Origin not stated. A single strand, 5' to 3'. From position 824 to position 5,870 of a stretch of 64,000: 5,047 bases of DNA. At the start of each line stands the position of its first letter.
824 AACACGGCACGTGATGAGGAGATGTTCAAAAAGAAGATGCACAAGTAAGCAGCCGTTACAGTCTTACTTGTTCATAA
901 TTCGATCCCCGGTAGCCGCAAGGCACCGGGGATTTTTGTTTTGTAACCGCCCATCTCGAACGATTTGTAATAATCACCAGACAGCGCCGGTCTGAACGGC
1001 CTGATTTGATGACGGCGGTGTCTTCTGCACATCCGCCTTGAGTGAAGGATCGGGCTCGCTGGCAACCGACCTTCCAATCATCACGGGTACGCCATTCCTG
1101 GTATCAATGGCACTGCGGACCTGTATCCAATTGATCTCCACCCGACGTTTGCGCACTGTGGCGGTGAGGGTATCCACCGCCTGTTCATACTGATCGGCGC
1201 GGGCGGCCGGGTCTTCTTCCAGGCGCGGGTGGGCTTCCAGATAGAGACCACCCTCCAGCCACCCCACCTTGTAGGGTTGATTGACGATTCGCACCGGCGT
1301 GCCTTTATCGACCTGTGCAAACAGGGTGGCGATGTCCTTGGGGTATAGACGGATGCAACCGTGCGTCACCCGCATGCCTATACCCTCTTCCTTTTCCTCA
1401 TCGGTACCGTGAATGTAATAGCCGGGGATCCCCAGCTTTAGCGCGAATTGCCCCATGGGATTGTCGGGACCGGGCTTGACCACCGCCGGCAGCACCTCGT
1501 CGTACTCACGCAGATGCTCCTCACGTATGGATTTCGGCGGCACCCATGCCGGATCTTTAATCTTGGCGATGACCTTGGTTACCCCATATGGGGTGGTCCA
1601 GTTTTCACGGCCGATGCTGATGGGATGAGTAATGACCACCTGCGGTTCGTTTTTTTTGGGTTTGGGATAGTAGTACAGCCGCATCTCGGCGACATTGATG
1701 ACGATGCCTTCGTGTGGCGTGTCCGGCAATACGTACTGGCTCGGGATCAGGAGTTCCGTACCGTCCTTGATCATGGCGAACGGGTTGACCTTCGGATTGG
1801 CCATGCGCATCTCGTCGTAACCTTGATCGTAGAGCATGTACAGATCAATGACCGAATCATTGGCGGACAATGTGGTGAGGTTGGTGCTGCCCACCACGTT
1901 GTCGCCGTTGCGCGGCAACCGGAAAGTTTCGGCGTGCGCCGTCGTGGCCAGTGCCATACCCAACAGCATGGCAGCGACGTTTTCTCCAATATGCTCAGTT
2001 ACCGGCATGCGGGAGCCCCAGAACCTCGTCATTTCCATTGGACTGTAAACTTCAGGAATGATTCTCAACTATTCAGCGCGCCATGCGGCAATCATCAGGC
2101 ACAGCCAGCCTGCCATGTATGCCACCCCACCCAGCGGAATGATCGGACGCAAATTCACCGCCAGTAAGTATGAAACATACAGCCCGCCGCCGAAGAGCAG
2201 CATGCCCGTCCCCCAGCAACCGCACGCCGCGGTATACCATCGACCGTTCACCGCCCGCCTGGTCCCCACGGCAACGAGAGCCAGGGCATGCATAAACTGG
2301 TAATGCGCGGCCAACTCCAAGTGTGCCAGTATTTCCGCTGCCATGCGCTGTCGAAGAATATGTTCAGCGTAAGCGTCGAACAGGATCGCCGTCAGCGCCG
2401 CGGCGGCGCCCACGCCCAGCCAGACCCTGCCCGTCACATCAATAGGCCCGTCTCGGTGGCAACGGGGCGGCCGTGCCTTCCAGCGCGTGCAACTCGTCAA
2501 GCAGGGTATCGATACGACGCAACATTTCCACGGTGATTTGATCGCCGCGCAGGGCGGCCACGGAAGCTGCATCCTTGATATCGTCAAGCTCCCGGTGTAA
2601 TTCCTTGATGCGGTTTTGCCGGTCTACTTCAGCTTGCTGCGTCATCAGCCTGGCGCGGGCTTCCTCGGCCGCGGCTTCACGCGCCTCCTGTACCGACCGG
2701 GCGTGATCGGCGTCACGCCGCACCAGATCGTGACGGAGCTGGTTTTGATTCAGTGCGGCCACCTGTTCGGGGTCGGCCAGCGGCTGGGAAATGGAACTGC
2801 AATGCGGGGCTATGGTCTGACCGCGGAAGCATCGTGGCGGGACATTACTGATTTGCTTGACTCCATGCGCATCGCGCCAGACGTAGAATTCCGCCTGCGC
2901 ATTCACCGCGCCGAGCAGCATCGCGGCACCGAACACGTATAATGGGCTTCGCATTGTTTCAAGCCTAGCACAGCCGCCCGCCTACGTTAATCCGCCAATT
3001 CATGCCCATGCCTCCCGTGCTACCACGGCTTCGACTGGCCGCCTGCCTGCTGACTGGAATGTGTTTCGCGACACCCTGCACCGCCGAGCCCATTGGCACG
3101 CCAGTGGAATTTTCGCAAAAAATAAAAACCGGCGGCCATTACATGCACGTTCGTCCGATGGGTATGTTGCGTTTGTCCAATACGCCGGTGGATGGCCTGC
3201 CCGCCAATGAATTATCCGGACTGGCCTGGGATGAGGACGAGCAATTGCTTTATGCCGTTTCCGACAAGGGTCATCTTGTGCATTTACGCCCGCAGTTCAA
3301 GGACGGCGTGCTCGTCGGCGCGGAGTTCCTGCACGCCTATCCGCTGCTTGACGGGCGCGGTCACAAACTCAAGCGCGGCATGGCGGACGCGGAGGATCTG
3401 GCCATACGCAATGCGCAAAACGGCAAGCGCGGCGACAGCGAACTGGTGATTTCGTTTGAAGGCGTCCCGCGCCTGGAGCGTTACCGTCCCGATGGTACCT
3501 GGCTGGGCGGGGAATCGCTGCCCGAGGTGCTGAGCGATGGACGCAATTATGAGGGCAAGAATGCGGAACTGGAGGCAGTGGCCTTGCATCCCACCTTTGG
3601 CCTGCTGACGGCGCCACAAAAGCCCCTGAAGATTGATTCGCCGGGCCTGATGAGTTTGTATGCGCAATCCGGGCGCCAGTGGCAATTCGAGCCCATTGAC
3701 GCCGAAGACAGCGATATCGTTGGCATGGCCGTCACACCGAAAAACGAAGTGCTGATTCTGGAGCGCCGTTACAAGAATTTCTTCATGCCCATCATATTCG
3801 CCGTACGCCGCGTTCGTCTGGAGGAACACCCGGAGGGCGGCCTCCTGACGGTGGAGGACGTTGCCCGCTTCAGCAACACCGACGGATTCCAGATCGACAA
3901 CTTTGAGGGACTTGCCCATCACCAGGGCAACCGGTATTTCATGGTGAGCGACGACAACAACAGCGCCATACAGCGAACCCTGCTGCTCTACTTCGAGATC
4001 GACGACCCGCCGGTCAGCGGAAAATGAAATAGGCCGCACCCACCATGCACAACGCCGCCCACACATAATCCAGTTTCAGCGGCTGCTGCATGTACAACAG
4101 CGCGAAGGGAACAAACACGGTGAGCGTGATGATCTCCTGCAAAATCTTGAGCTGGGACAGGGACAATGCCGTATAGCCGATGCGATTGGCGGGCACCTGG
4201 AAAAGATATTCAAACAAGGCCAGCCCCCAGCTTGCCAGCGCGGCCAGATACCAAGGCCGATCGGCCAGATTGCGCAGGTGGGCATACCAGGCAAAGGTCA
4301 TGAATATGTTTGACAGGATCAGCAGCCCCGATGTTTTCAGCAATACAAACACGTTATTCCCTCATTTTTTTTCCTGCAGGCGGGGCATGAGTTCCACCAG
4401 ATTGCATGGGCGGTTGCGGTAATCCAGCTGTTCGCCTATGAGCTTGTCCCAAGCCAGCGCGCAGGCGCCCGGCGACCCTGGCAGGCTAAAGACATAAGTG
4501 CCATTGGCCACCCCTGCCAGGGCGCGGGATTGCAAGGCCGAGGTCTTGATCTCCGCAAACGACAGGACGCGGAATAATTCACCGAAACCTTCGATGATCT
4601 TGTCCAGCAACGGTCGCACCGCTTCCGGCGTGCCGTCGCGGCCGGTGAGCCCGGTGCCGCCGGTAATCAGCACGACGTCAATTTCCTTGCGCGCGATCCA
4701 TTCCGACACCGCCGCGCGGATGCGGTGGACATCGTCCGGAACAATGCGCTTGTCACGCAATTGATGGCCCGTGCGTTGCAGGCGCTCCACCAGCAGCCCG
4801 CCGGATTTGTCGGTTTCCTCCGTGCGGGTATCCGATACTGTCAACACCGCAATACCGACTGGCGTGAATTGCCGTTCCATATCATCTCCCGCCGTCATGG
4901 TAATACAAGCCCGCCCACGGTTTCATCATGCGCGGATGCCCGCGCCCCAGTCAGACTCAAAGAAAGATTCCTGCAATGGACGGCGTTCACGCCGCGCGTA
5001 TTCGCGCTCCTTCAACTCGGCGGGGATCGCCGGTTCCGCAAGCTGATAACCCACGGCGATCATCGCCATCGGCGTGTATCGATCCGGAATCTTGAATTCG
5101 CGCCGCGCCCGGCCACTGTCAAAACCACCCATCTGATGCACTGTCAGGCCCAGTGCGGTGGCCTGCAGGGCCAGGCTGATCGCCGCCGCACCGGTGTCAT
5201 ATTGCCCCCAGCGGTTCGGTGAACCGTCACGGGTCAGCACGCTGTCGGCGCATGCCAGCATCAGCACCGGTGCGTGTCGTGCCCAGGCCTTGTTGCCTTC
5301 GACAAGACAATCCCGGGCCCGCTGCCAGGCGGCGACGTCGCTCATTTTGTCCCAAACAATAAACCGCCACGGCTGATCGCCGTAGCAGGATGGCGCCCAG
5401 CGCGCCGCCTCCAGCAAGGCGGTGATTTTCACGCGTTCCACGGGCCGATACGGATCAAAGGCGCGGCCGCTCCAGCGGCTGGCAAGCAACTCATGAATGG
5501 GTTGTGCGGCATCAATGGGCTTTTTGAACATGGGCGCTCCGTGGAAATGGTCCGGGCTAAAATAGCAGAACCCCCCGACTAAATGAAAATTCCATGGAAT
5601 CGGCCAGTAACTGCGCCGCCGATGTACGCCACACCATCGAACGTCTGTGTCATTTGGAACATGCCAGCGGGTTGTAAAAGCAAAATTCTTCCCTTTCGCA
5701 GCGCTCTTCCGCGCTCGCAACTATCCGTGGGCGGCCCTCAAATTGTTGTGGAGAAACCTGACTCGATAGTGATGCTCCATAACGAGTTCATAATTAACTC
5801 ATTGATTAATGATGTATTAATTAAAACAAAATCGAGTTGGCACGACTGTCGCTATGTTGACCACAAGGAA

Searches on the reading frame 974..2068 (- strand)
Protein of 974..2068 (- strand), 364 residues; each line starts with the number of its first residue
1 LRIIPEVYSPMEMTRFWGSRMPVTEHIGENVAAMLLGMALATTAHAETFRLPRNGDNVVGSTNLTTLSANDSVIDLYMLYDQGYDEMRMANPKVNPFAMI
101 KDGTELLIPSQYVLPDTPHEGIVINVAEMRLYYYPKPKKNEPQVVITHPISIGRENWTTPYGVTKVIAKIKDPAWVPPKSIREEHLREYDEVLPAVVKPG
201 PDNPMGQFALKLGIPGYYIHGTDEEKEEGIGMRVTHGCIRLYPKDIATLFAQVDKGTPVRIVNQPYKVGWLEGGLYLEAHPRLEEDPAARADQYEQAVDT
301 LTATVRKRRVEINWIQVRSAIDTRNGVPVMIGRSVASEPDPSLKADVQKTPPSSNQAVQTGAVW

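Call 31: find_encoding_contigs(protein=window:974-2068:-, flank=10000, max_places=2)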
Protein window:974-2068:- (364 aa): no gene with exactly this product is on record in the collection.

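Call 48: search_protein_families(library=ncbifam, proteins=[window:974-2068:-], max_evalue=0.000001)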
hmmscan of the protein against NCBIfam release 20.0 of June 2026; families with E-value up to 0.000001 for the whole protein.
window:974-2068:- (364 aa): 3 families
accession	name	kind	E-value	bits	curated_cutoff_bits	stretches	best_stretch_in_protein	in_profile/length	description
NF047955.1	TransPepLdtE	equivalog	2.9e-58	197.5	480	1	32-336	8-307/322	L,D-transpeptidase LdtE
NF007612.0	PRK10260.1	equivalog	1.9e-55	188.1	583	1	32-330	10-304/306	L,D-transpeptidase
NF007563.0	PRK10190.1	equivalog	1e-54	185.8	517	1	38-333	13-304/310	L,D-transpeptidase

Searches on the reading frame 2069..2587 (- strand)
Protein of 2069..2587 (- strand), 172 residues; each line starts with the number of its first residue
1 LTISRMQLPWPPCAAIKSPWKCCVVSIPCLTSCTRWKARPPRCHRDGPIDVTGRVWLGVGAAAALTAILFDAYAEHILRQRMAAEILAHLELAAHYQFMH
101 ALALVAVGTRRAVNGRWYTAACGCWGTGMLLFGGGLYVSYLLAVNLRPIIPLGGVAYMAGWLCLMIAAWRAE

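Call 48: search_protein_families(library=ncbifam, proteins=[window:2069-2587:-], max_evalue=0.000001)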
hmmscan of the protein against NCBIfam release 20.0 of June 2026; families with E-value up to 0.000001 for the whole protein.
window:2069-2587:- (172 aa): 1 family
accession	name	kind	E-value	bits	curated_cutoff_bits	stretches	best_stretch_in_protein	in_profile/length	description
NF008125.0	PRK10873.1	equivalog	2.3e-12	47.5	162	1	54-170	4-122/131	hypothetical protein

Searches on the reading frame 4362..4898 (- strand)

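Call 48: search_protein_families(library=ncbifam, proteins=[window:4362-4898:-], max_evalue=0.000001)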
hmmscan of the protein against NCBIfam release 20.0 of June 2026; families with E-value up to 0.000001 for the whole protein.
window:4362-4898:- (178 aa): 5 families
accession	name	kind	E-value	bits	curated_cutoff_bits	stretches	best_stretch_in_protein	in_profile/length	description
TIGR02667.1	moaB_proteo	equivalog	3.6e-76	254.4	222.4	1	10-172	1-163/163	molybdenum cofactor biosynthesis protein B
TIGR00177.1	molyb_syn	domain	2.2e-35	121.8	85.35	1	16-154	4-146/148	molybdenum cofactor synthesis domain-containing protein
NF002947.1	PRK03604.1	equivalog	1.9e-30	106.2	285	1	12-150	144-282/301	bifunctional molybdenum cofactor biosynthesis protein MoaC/MoaB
NF006932.0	PRK09417.1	equivalog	8.2e-23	80.9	158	1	14-151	4-144/193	molybdopterin adenylyltransferase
NF002977.0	PRK03670.1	equivalog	4.3e-07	29.6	305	1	18-102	5-90/252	competence damage-inducible protein A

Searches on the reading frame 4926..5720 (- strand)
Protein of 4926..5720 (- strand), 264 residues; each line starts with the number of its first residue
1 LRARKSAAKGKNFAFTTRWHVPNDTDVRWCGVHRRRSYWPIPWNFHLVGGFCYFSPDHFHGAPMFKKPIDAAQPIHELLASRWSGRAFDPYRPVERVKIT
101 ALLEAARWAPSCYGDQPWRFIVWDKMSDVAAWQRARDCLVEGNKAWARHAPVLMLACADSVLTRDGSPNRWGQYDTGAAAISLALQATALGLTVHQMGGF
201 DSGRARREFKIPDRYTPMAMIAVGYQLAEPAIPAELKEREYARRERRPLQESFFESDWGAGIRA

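Call 48: search_protein_families(library=ncbifam, proteins=[window:4926-5720:-], max_evalue=0.000001)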
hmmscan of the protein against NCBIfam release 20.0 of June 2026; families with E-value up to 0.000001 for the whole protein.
window:4926-5720:- (264 aa): 3 families
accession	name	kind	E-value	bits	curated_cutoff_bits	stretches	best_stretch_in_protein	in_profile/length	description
TIGR02476.1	BluB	equivalog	1.9e-11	43.8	150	0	162-247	117-200/205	5,6-dimethylbenzimidazole synthase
NF003768.0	PRK05365.1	equivalog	3.1e-11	43.1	152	0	87-161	26-96/200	malonic semialdehyde reductase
NF008275.0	PRK11053.1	equivalog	3.2e-09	36.6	227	0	75-135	3-63/217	oxygen-insensitive NAD(P)H nitroreductase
